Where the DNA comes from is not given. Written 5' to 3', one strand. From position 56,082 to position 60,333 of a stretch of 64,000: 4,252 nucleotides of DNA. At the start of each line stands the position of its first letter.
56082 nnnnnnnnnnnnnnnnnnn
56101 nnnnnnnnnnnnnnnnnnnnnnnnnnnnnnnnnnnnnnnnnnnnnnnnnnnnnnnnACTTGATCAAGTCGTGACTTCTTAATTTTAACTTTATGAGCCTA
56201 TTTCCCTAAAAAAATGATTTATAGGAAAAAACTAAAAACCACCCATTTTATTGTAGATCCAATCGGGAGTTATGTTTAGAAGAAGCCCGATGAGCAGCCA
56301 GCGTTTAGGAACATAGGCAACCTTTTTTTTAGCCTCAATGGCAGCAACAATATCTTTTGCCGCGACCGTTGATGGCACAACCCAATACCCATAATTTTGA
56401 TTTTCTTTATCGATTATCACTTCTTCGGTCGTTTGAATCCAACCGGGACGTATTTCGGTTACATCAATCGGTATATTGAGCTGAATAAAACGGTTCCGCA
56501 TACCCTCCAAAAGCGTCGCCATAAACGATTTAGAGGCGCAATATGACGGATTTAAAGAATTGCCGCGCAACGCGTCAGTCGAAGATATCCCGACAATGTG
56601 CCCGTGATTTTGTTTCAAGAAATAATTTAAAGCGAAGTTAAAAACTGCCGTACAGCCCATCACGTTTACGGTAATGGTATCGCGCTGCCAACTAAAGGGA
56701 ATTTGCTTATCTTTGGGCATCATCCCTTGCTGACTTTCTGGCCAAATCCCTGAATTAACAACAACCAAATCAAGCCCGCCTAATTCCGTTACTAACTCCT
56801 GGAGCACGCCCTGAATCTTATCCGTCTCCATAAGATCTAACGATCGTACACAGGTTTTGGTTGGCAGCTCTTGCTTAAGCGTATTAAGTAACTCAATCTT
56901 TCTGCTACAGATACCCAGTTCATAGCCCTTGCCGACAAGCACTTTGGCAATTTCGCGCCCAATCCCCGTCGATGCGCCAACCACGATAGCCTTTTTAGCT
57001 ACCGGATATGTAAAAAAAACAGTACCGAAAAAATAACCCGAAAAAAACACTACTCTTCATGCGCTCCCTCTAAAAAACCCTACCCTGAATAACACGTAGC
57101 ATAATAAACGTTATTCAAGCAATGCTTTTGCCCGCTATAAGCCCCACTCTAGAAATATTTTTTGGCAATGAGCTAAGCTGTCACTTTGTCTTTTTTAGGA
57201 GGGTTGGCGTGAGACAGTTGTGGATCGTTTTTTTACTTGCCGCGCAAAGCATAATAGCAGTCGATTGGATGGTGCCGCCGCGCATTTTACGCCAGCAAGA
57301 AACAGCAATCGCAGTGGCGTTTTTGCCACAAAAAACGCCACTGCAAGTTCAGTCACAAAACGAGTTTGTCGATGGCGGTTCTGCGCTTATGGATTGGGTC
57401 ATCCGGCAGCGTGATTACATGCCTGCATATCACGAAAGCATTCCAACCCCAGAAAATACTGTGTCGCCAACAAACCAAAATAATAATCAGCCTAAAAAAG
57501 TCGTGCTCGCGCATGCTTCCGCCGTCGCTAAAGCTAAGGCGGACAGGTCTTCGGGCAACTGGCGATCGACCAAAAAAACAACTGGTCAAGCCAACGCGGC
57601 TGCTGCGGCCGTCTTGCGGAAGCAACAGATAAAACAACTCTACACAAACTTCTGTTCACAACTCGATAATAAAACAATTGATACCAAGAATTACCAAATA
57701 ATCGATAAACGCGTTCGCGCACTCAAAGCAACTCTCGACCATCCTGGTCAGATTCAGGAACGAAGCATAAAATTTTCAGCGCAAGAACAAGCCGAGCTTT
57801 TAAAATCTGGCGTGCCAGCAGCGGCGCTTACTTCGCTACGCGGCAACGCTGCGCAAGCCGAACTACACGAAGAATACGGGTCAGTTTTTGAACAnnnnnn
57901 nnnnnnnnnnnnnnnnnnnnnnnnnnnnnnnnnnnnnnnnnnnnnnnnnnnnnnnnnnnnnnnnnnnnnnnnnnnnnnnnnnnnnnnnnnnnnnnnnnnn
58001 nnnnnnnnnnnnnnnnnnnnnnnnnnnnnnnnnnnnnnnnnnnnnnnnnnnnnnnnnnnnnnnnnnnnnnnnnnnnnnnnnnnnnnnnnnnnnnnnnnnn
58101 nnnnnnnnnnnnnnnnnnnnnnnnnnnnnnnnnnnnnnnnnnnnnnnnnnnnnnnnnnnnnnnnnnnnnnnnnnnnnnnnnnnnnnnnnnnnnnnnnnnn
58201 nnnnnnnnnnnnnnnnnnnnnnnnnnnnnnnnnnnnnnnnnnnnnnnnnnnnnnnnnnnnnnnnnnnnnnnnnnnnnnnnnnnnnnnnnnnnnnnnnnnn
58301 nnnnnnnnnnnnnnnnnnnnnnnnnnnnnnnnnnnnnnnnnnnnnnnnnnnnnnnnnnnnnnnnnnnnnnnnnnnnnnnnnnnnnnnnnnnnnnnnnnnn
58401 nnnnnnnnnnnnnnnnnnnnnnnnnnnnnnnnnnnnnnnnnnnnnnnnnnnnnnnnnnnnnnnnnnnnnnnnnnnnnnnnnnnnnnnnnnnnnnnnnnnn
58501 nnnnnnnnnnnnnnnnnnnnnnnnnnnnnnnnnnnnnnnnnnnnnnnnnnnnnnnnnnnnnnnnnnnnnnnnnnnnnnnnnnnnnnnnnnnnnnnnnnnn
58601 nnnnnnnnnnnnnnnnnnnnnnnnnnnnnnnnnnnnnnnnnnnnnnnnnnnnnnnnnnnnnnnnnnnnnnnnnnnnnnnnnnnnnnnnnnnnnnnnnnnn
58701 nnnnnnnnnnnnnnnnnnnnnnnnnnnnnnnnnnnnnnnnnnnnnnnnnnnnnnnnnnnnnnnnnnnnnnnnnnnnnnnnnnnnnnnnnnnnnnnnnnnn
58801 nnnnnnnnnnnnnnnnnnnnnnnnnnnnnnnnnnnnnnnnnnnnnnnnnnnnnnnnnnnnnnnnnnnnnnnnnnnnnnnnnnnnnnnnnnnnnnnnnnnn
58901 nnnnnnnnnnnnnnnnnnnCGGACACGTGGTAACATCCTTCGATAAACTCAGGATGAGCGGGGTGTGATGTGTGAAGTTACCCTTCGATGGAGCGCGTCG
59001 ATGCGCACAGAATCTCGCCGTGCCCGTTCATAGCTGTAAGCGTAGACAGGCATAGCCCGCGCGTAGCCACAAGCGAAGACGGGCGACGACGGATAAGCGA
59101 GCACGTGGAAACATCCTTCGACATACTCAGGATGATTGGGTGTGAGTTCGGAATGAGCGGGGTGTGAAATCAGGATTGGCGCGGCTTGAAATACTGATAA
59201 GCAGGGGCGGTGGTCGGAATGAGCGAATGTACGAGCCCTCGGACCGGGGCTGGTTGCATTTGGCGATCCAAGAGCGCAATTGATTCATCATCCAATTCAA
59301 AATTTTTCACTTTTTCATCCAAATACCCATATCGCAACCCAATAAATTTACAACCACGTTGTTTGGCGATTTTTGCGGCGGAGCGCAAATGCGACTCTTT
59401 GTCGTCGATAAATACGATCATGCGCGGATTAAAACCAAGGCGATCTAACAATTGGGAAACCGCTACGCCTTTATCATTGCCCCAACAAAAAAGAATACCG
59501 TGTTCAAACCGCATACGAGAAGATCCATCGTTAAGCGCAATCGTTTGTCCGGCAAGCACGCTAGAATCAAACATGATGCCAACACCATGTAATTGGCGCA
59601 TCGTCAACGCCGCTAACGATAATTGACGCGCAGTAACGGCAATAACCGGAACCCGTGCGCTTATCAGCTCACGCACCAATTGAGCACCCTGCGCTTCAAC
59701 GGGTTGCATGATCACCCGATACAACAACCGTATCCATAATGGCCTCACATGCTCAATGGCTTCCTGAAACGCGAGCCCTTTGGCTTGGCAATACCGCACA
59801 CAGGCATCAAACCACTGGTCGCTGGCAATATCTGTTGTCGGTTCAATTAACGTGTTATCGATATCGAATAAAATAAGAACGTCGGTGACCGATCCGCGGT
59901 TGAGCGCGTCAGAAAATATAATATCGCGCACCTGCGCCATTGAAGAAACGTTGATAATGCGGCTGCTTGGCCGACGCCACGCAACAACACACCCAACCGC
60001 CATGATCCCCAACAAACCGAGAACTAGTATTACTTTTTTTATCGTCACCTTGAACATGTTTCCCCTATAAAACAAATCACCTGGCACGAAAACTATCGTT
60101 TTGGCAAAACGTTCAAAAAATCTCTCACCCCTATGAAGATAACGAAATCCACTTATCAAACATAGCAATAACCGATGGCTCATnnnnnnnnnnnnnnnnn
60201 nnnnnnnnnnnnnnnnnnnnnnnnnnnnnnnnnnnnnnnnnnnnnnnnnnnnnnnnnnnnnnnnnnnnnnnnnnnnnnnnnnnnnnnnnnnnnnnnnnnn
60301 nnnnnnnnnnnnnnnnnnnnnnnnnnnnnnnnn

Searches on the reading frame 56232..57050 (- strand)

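Call 60: search_protein_families(library=ncbifam, proteins=[window:56232-57050:-], max_evalue=0.00001)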
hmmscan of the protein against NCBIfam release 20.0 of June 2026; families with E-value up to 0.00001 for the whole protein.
window:56232-57050:- (272 aa): 183 families (the best 25 are shown)
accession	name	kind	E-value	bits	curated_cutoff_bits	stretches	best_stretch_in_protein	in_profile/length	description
NF006099.0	PRK08251.1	equivalog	7.8e-45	153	253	1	19-269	5-249/250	SDR family oxidoreductase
NF005437.0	PRK07024.1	equivalog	1.7e-34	119.4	266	1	19-268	5-245/259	SDR family oxidoreductase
NF005489.0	PRK07102.1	equivalog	4.8e-32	111.5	267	1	19-269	2-241/243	SDR family oxidoreductase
NF006123.0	PRK08267.1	equivalog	1.7e-30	106.1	261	1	19-268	3-251/261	SDR family oxidoreductase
NF005806.0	PRK07666.1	equivalog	6e-25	87.9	286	1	19-214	8-198/239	3-ketoacyl-ACP reductase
NF005559.1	PRK07231.1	subfamily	2.9e-24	85.9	215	1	19-208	5-189/249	glucose 1-dehydrogenase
NF004825.0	PRK06181.1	equivalog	4.8e-24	85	215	1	19-208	7-191/268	SDR family oxidoreductase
NF005495.0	PRK07109.1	subfamily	5.6e-24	85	264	1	20-263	10-253/334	SDR family oxidoreductase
NF004824.0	PRK06180.1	subfamily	5.8e-24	84.7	298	1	19-207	5-185/279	oxidoreductase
NF009466.0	PRK12826.1-2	subfamily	1.3e-23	83.7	222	1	18-217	3-199/248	3-oxoacyl-ACP reductase FabG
TIGR01830.1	3oxo_ACP_reduc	equivalog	2.1e-23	83.3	297.75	1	21-220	1-197/239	3-oxoacyl-[acyl-carrier-protein] reductase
NF005594.0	PRK07326.1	equivalog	7.2e-23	81.4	271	1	18-238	6-216/237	SDR family oxidoreductase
NF006073.0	PRK08219.1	equivalog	1e-21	77.7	218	1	19-243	4-214/227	SDR family oxidoreductase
NF005878.0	PRK07825.1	subfamily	1.5e-21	77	287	1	21-265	12-244/278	short chain dehydrogenase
NF004526.0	PRK05872.1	subfamily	1.6e-21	76.7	276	1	19-197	11-184/297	short-chain dehydrogenase/reductase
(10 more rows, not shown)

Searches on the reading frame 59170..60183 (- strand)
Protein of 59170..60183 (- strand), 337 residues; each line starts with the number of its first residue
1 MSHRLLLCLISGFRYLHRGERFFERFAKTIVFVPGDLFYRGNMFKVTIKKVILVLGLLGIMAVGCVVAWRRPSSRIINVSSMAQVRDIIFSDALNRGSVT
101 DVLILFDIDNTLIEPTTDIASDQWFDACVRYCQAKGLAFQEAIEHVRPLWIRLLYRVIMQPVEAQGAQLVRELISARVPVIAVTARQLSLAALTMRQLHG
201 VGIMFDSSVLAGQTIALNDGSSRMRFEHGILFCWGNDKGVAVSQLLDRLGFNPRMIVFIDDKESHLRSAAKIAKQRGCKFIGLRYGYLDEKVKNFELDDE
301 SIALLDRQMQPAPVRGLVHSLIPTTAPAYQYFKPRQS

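Call 23: search_protein_families(library=pfam, proteins=[window:59170-60183:-], max_evalue=0.001)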
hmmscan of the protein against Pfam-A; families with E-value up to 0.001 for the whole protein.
window:59170-60183:- (337 aa): 2 families
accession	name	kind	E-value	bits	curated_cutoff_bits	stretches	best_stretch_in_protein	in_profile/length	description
PF11019.14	DUF2608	-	1e-39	136.9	22.6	1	82-298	5-223/244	Protein of unknown function (DUF2608)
PF00702.32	Hydrolase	-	0.00076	20.4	26.4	0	103-270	3-188/191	haloacid dehalogenase-like hydrolase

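Call 82: find_encoding_contigs(protein=window:59170-60183:-, flank=10000, max_places=3)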
Protein window:59170-60183:- (337 aa): 1 contig read that carries it; 1 place shown.
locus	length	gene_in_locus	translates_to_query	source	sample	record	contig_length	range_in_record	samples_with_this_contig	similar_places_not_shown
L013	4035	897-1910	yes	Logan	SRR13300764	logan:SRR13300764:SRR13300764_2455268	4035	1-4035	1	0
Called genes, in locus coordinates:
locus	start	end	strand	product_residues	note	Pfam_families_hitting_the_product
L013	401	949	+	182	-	PF00293:NUDIX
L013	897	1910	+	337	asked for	PF11019:DUF2608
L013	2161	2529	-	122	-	-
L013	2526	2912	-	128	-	PF14436:EndoU_bacteria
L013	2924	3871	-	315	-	-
